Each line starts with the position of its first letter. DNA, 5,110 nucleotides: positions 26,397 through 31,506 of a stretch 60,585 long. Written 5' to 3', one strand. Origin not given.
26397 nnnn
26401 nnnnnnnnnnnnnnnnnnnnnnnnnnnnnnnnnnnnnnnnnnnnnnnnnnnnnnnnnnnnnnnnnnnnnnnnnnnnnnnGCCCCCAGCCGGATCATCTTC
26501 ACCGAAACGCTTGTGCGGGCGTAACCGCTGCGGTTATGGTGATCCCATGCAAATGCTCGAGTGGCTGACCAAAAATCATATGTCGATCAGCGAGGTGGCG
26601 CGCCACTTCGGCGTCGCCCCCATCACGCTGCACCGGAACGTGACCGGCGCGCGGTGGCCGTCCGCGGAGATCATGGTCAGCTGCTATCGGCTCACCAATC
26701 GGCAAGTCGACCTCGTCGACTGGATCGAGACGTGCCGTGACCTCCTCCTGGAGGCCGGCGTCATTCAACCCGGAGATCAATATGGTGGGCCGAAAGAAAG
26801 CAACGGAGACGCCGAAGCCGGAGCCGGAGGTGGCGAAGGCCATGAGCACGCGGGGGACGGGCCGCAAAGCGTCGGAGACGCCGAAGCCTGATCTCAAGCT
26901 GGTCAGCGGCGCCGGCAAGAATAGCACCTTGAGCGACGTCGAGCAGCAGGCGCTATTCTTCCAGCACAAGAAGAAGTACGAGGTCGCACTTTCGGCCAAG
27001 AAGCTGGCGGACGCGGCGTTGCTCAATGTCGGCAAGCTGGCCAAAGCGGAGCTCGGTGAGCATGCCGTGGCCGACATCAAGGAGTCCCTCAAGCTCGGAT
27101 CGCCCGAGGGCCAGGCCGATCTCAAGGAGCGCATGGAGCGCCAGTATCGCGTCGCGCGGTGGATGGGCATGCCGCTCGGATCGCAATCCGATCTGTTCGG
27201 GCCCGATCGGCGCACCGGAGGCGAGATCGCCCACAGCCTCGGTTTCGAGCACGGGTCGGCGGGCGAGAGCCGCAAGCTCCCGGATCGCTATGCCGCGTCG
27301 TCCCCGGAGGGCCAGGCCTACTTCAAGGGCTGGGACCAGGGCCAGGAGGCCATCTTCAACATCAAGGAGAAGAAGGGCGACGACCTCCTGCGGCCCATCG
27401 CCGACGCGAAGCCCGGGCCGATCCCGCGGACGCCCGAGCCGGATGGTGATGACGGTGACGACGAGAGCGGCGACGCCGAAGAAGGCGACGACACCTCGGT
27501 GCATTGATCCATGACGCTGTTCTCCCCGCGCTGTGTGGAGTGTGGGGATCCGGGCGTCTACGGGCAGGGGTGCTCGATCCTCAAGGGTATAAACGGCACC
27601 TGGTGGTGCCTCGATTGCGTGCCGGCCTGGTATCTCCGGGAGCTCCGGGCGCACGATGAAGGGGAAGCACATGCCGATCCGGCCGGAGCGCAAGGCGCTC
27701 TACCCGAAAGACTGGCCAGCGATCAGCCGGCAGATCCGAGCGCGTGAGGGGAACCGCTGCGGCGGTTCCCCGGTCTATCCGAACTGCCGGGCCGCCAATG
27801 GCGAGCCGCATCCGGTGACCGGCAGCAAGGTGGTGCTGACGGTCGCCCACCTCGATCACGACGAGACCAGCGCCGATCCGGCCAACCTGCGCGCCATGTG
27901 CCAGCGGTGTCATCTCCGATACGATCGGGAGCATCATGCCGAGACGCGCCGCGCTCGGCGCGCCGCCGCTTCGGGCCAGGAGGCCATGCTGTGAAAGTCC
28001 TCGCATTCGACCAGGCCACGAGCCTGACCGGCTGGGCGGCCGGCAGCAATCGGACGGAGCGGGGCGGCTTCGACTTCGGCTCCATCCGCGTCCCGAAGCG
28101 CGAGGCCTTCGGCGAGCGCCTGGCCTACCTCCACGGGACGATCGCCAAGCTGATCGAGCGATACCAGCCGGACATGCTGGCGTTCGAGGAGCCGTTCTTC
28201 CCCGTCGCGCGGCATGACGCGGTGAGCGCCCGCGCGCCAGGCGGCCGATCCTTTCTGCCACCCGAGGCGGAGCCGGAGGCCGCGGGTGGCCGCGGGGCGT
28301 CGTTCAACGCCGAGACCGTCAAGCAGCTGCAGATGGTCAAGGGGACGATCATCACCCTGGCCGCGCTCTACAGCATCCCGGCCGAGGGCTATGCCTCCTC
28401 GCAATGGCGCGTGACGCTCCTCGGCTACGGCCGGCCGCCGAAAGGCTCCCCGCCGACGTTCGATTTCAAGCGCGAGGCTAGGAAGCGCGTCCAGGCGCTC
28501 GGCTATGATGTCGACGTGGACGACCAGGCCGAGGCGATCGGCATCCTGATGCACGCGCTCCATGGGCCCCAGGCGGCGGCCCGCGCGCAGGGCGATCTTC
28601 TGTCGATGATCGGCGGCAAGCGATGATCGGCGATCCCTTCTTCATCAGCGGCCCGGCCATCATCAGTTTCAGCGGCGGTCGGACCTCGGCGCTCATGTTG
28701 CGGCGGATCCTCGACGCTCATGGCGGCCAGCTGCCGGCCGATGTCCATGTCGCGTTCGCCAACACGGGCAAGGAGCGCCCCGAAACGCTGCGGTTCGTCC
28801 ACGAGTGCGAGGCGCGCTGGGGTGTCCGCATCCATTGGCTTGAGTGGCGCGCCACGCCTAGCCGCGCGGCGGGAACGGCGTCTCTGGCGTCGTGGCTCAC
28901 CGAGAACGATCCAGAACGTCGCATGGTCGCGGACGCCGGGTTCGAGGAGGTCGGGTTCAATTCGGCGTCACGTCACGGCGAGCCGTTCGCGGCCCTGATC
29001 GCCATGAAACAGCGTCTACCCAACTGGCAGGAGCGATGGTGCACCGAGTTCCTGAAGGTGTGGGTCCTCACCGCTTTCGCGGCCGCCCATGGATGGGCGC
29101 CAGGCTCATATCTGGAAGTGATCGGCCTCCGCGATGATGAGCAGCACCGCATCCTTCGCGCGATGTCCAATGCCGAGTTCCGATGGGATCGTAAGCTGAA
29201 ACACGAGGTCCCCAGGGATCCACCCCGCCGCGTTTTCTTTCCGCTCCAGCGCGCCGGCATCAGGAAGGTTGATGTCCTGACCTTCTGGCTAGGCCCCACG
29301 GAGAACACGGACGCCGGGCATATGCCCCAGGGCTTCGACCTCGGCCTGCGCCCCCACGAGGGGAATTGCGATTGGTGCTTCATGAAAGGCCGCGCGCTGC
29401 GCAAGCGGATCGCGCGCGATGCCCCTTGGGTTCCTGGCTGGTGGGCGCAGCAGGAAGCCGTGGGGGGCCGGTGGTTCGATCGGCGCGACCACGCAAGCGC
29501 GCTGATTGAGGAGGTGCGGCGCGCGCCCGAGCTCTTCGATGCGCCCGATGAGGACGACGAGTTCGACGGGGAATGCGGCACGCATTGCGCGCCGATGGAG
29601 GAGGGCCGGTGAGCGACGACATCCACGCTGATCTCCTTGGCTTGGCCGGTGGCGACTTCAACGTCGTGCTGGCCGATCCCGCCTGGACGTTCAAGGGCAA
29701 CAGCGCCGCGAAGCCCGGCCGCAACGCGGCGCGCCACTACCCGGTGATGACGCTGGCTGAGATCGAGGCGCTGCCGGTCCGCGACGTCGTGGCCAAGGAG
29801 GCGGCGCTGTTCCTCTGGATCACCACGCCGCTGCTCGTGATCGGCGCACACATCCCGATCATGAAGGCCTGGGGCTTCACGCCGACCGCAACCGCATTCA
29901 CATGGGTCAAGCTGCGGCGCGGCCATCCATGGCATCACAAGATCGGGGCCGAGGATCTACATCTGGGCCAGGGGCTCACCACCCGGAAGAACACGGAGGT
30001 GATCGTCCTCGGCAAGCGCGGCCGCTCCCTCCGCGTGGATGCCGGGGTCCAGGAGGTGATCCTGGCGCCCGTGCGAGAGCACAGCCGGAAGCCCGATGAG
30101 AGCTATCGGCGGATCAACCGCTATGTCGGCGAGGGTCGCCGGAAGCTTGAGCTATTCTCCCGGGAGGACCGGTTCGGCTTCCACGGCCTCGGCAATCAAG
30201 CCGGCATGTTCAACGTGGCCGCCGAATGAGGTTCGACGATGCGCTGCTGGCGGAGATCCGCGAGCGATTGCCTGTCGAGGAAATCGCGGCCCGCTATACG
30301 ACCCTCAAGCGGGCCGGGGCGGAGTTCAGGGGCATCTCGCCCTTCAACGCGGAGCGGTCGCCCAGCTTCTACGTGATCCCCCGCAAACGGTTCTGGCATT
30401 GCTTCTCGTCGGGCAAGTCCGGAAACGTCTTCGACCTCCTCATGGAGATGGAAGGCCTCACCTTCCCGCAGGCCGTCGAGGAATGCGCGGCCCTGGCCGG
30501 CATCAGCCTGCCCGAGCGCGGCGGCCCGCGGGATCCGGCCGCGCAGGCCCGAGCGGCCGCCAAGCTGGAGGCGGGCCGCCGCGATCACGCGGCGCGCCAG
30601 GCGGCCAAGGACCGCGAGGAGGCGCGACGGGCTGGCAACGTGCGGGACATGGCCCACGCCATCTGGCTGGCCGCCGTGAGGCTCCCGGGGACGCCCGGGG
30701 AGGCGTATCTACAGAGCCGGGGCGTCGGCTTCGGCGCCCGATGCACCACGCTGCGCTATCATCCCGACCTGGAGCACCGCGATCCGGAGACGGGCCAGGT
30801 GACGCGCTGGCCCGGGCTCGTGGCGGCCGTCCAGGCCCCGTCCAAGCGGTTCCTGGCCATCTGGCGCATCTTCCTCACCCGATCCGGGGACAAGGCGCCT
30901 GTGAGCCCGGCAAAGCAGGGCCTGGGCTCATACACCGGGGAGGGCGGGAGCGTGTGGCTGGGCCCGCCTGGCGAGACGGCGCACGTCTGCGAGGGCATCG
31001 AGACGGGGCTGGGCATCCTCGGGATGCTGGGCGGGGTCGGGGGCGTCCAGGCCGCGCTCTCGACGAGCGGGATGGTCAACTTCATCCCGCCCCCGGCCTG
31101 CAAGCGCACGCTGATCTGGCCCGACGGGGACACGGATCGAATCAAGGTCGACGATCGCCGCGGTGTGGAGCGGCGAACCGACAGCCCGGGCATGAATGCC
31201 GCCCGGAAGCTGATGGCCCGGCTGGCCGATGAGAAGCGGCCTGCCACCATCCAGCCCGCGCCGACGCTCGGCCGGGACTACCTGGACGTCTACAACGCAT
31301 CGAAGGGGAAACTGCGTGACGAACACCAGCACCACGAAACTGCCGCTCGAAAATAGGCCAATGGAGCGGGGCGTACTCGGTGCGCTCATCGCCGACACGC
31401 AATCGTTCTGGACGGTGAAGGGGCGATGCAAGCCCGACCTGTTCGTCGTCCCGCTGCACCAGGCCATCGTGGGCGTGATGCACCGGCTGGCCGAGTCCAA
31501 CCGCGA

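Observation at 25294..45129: Dispersed 17-bp palindrome RTAACCG-N3-CGGTTAY built into sigma70-like promoters at most transcription-unit starts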

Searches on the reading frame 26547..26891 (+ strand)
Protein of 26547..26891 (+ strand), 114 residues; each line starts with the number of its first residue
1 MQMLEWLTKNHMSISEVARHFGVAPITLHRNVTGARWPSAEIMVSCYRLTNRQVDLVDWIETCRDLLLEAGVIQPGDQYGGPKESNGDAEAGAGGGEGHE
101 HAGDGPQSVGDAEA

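Call 13: search_protein_families(library=pfam, proteins=[window:26547-26891:+], max_evalue=0.01)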
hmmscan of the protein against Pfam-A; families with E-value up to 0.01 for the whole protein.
window:26547-26891:+ (114 aa): 2 families
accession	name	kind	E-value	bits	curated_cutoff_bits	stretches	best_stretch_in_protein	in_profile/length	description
PF13542.12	HTH_Tnp_ISL3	-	0.0035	17.2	27.4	1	3-30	19-45/51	Helix-turn-helix domain of transposase family ISL3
PF13403.11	Hint_2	-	0.009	16.8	28.4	1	2-45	35-78/147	Hint domain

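Call 14: search_protein_families(library=phrogs, proteins=[window:26547-26891:+], max_evalue=0.001)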
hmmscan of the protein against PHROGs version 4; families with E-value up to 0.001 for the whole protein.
window:26547-26891:+ (114 aa): 0 families

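Call 23: find_homologous_proteins(query=window:26547-26891:+)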
Query window:26547-26891:+ (114 aa): 2 proteins with E <= 0.001 among 2 candidates.
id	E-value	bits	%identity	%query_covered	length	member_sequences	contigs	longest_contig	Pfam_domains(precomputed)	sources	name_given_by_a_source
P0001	1.4e-72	259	100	100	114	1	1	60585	-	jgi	jgi:hypothetical protein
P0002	1.9e-41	159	68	88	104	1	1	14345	-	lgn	-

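Call 24: find_encoding_contigs(protein=P0002, flank=10000)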
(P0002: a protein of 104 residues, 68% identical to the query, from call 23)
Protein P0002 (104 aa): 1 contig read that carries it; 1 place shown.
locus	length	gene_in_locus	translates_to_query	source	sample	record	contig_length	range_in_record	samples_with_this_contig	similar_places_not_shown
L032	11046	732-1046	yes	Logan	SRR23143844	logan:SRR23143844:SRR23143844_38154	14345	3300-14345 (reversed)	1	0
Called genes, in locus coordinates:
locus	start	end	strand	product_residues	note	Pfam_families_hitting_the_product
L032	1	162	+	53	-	?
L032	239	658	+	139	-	-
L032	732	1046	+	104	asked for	-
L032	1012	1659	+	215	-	-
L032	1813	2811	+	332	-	PF07505:DUF5131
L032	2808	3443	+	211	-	-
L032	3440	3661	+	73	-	-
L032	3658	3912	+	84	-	PF06627:DUF1153 (weak)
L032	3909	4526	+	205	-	PF05063:MT-A70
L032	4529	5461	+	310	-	-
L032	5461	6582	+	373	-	PF01807:Zn_ribbon_DnaG, PF13362:Toprim_3 (faint), PF23639:DUF7146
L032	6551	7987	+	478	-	PF00772:DnaB, PF13481:AAA_25, PF03796:DnaB_C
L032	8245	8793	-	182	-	-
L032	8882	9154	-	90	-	-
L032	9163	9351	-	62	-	-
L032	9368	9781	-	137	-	PF01726:LexA_DNA_bind (weak)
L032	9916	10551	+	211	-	-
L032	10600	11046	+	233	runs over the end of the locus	-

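Call 25: find_encoding_contigs(protein=P0001, flank=2000, max_places=3)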
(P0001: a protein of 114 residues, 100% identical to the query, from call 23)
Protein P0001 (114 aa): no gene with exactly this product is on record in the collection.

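Call 53: find_related_loci(query=A6, collection=genome_contigs, flank=10000)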
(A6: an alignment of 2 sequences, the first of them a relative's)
Query A6 (114 aa) in genome_contigs; peptide patterns used: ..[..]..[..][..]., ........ (x = any residue, [..] = any of these).
112 stretches matched a pattern, but none encodes a relative of the query by tblastn (E <= 1e-3).

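Call 57: find_related_loci(query=A6, collection=metagenome_contigs, flank=10000)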
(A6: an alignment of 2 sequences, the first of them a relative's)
Query A6 (114 aa) in metagenome_contigs; peptide patterns used: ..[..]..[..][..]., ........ (x = any residue, [..] = any of these).
208 stretches matched a pattern, but none encodes a relative of the query by tblastn (E <= 1e-3).
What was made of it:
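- Tried and rejected: Metagenome scan with the HTH: nothing (call 57).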

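Call 80: predict_structure(alignment_id=A6)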
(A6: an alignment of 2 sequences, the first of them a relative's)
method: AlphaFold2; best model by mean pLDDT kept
length: 114 residues; sequences in the alignment: 2
mean_pLDDT: 65.7   pTM: 0.50
mean pLDDT of the five models: 65.7, 62.0, 48.3, 47.2, 44.5
residues with pLDDT >= 90: 0; 70-90: 59; 50-70: 35; < 50: 20
segments of 3 or more residues with pLDDT < 50: 81-97
pLDDT, mean of each block of 10 residues (from residue 1): 65 74 76 71 78 72 82 69 42 44 54 56
secondary structure, 60 per line:
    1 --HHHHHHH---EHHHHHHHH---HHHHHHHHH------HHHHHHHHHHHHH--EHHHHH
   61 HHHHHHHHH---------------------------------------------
elements in order: H3-9 H14-21 H25-33 H40-52 H56-69

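Call 93: fold_search(model_id=the predicted structure, library=pdb)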
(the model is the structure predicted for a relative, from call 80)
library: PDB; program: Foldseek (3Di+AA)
matches with E <= 10: 45; with E <= 0.001: 0
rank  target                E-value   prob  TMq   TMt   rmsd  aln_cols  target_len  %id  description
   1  2lva_MODEL_1_A        2.5e+00  0.08  0.25  0.25  17.2        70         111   13  NMR solution structure of the N-terminal domain of human USP28, Northeast structural genomics consortium targe (released 2012-07-18)
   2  2pus                  5.0e+00  0.12  0.32  0.06   4.0        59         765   17  Unprecedented activation mechanism of a non-canonical RNA-dependent RNA polymerase (released 2007-11-27)
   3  2mph_MODEL_1_A        5.4e+00  0.04  0.23  0.14  12.9        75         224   12  Solution Structure of human FK506 binding Protein 25 (released 2015-05-20)
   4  8bog                  5.4e+00  0.02  0.18  0.09   9.5        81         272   16  Crystal Structure of Ephrin A2 (EphA2) Receptor Protein Kinase with Compound 7 (released 2023-03-08)
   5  9oa2_V                5.7e+00  0.03  0.25  0.25  11.9       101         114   14  Ecoli DnaB helicase and Phage Lambda loader P with ADP-Mg in a 6:6 stoichiometry ratio. (released 2025-07-16)
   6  8dps_B                5.7e+00  0.02  0.19  0.14  15.0        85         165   15  The structure of the interleukin 11 signalling complex, truncated gp130 (released 2023-11-29)
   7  2kpq_MODEL_1_A        6.5e+00  0.08  0.29  0.32  10.0        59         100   12  NMR Structure of Agrobacterium tumefaciens protein Atu1219: Northeast Structural Genomics Consortium target At (released 2009-12-08)
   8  2qj1                  6.5e+00  0.06  0.25  0.05   5.1        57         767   18  Crystal structure of infectious bursal disease virus VP1 polymerase incubated with an oligopeptide mimicking the VP3 C-t (released 2007-11-27)
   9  6q7c                  6.5e+00  0.02  0.18  0.09   9.5        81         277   16  Crystal Structure of Ephrin A2 (EphA2) Receptor Protein Kinase with the NVP-BHG712 derivative ATDL11 (released 2020-01-15)
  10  5nk1                  6.5e+00  0.02  0.18  0.09   9.5        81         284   16  Crystal Structure of Ephrin A2 (EphA2) Receptor Protein Kinase with Compound 1k (released 2017-06-07)
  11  2ezl_MODEL_1_A        6.9e+00  0.02  0.18  0.20  12.0        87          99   15  SOLUTION NMR STRUCTURE OF THE IBETA SUBDOMAIN OF THE MU END DNA BINDING DOMAIN OF PHAGE MU TRANSPOSASE, 29 STR (released 1998-01-14)
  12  6q7f                  6.9e+00  0.02  0.18  0.10   9.1        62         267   16  Crystal Structure of Ephrin A2 (EphA2) Receptor Protein Kinase with the NVP-BHG712 derivative ATDL18 (released 2020-01-15)
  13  6hex                  6.9e+00  0.02  0.18  0.10   9.5        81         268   16  Crystal Structure of Ephrin A2 (EphA2) Receptor Protein Kinase with the NVP-BHG712 derivative ATMM006 (released 2019-08-28)
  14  6q7e                  6.9e+00  0.02  0.18  0.09   9.5        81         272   16  Crystal Structure of Ephrin A2 (EphA2) Receptor Protein Kinase with the NVP-BHG712 derivative ATDL14 (released 2020-01-15)
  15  5nk2                  6.9e+00  0.02  0.18  0.09   9.5        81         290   16  Crystal Structure of Ephrin A2 (EphA2) Receptor Protein Kinase with Compound 2b (released 2017-06-07)
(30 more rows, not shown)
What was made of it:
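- Tried and rejected: First AlphaFold model from a 2-sequence alignment: pLDDT 66 and meaningless Foldseek hits (calls 80, 93).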

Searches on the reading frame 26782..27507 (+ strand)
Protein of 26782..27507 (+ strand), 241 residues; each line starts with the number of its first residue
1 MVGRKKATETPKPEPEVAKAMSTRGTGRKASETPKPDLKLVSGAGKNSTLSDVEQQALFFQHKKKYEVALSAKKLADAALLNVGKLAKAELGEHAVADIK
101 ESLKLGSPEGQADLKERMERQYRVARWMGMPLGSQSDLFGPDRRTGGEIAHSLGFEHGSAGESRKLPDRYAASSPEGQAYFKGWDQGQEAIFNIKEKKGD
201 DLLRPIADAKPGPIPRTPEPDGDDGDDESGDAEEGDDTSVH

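Call 40: search_protein_families(library=phrogs, proteins=[window:26782-27507:+], max_evalue=0.0001)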
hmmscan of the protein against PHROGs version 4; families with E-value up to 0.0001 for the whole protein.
window:26782-27507:+ (241 aa): 1 family
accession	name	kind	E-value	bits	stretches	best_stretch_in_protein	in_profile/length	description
phrog_26995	-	unknown function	2.4e-23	84.1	1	44-199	2-154/178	-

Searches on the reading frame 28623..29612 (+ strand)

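Call 40: search_protein_families(library=phrogs, proteins=[window:28623-29612:+], max_evalue=0.0001)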
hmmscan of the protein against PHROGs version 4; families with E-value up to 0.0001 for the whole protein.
window:28623-29612:+ (329 aa): 3 families
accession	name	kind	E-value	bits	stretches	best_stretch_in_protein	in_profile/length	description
phrog_424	-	moron, auxiliary metabolic gene and host takeover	2.3e-39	136.6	1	6-324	157-416/460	phosphoadenosine phosphosulfate reductase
phrog_15238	-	unknown function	1.3e-07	32.7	1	13-71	15-74/215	-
phrog_33262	-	moron, auxiliary metabolic gene and host takeover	5.4e-07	29.4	0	13-72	4-62/495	phosphoadenosine phosphosulfate reductase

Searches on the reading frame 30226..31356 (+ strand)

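Call 40: search_protein_families(library=phrogs, proteins=[window:30226-31356:+], max_evalue=0.0001)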
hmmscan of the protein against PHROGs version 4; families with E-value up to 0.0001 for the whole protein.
window:30226-31356:+ (376 aa): 8 families
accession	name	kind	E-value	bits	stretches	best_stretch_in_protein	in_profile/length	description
phrog_510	-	DNA, RNA and nucleotide metabolism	1.6e-40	140.5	1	1-374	10-361/667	DNA primase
phrog_6444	-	DNA, RNA and nucleotide metabolism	3.2e-29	103.2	1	1-112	3-105/577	DNA primase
phrog_18097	-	DNA, RNA and nucleotide metabolism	1.2e-14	55.4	1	11-84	10-83/199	DNA primase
phrog_22657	-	unknown function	3.3e-13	49.2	1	7-90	8-91/1185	-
phrog_47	-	DNA, RNA and nucleotide metabolism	2.3e-08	34.1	1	12-93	26-110/947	DNA primase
phrog_11992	-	unknown function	3.1e-08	35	1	10-123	6-115/177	-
phrog_360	-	DNA, RNA and nucleotide metabolism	2.5e-06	28.6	1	38-113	34-107/133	DNA primase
phrog_2249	-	DNA, RNA and nucleotide metabolism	7.5e-06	25.9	1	107-284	86-239/802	DNA primase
